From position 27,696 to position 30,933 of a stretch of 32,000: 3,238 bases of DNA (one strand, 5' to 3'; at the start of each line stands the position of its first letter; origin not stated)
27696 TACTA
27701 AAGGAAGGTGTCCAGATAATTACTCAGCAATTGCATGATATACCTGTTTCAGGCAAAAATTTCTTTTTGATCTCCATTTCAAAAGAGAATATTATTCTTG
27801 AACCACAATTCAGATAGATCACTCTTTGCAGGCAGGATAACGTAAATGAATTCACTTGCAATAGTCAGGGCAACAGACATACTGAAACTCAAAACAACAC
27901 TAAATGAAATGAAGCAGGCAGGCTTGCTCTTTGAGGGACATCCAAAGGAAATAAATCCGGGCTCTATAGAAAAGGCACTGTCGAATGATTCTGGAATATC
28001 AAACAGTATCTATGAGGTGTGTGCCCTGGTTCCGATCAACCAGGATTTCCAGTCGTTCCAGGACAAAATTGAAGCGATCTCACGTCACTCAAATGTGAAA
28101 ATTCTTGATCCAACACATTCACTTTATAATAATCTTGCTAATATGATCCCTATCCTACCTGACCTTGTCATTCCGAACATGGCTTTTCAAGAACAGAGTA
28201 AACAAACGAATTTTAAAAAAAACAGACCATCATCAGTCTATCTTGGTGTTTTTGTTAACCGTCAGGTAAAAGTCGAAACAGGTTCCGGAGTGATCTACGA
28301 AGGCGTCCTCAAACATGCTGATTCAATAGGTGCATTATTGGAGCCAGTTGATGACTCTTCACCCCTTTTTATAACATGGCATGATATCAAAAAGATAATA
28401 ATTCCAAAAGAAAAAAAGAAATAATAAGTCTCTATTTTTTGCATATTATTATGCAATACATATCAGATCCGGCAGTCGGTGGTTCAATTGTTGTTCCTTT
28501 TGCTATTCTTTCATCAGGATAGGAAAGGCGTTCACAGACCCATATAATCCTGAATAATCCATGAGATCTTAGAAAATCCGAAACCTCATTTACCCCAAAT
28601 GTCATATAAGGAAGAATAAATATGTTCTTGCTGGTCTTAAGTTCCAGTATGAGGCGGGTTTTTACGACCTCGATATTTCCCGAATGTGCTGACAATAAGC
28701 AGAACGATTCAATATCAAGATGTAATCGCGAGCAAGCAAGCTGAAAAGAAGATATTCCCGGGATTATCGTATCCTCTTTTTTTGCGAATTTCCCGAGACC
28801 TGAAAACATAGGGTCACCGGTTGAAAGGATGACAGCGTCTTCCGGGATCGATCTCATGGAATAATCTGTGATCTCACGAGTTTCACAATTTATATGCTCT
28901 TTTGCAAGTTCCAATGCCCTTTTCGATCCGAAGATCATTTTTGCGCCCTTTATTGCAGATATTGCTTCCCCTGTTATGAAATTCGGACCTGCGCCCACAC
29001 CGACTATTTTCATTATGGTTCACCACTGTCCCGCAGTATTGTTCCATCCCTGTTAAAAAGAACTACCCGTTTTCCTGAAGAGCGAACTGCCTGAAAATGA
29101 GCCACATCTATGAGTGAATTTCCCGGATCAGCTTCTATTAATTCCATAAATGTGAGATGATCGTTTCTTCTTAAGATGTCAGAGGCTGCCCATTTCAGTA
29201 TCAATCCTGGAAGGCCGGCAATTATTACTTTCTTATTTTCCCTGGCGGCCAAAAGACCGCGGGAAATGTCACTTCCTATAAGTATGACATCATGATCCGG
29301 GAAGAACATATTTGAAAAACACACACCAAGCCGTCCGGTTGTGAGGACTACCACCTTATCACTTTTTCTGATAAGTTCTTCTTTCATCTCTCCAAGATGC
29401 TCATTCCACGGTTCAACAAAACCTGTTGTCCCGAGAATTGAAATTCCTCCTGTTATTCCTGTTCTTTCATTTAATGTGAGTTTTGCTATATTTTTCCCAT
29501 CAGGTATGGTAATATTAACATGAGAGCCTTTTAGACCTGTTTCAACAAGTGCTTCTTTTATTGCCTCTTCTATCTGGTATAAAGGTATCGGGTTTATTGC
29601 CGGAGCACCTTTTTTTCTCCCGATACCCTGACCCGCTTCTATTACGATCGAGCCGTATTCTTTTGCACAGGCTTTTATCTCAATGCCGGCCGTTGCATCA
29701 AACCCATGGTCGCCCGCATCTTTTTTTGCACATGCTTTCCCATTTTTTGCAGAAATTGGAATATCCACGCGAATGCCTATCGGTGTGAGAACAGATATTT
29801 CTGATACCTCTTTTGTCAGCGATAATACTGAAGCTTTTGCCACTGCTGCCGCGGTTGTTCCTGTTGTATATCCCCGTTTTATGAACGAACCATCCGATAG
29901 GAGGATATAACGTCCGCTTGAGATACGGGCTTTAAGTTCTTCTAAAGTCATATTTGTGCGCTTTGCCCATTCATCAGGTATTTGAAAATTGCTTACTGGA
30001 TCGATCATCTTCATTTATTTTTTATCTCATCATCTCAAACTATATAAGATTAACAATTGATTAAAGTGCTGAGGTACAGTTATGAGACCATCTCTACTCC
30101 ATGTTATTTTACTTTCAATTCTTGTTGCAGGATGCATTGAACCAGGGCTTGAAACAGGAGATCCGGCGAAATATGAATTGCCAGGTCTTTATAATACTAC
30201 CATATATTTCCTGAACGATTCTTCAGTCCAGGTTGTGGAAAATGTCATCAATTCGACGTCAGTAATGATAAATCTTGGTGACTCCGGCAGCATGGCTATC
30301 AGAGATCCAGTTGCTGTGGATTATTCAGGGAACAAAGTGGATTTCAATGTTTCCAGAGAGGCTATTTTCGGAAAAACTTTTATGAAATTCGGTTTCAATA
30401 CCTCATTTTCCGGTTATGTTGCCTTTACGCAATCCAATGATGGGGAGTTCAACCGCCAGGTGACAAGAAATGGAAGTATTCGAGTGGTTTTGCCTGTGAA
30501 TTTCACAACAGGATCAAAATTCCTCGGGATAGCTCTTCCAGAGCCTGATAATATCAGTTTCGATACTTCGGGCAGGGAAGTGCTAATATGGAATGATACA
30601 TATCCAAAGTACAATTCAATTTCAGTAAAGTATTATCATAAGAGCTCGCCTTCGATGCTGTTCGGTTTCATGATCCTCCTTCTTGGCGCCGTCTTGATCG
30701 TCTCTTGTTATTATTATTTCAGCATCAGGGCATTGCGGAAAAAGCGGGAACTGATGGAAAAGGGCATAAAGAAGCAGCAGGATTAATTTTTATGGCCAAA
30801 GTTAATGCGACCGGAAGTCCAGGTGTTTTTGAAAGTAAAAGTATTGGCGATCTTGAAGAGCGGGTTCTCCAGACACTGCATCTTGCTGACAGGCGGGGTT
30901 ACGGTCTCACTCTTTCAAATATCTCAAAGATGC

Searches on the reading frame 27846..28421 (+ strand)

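Call 6: search_protein_families(library=pfam, proteins=[window:27846-28421:+], max_evalue=0.001)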
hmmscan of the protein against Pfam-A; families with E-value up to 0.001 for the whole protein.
window:27846-28421:+ (192 aa): 1 family
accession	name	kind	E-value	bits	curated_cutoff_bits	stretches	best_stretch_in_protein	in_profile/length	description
PF04009.17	DUF356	-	2.6e-07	31.3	29.9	1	4-105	1-104/106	Protein of unknown function (DUF356)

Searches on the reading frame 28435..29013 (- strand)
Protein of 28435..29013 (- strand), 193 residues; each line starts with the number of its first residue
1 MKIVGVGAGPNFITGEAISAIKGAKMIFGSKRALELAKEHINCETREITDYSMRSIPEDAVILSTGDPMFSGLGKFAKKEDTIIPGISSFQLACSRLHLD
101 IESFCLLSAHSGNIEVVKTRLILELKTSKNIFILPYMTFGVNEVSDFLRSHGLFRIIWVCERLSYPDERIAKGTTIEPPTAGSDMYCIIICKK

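Call 6: search_protein_families(library=pfam, proteins=[window:28435-29013:-], max_evalue=0.001)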
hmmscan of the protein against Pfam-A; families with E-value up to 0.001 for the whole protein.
window:28435-29013:- (193 aa): 1 family
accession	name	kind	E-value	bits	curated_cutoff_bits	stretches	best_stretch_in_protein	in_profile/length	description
PF00590.25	TP_methylase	-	8.2e-21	75.4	27.8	1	2-174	1-207/212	Tetrapyrrole (Corrin/Porphyrin) Methylases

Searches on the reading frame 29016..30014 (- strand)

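Call 6: search_protein_families(library=pfam, proteins=[window:29016-30014:-], max_evalue=0.001)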
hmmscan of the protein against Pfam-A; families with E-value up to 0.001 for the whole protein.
window:29016-30014:- (333 aa): 1 family
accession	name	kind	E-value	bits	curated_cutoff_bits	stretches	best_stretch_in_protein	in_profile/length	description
PF01888.22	CbiD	-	2.8e-46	158.3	25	1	46-277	2-253/254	CbiD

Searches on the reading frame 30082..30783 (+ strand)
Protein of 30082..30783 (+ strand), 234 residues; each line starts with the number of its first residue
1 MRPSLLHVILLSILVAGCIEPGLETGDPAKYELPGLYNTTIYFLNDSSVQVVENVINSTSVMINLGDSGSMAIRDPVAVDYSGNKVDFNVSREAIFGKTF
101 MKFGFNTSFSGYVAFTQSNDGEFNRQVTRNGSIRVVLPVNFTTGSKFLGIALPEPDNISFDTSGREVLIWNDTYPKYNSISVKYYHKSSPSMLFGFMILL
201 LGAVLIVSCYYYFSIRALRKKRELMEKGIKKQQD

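Call 6: search_protein_families(library=pfam, proteins=[window:30082-30783:+], max_evalue=0.001)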
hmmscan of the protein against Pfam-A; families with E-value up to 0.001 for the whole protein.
window:30082-30783:+ (234 aa): 1 family
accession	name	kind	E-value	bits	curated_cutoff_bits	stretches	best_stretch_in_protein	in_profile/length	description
PF19119.5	DUF5803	-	1.1e-15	58.2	25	1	110-225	78-191/196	Family of unknown function (DUF5803)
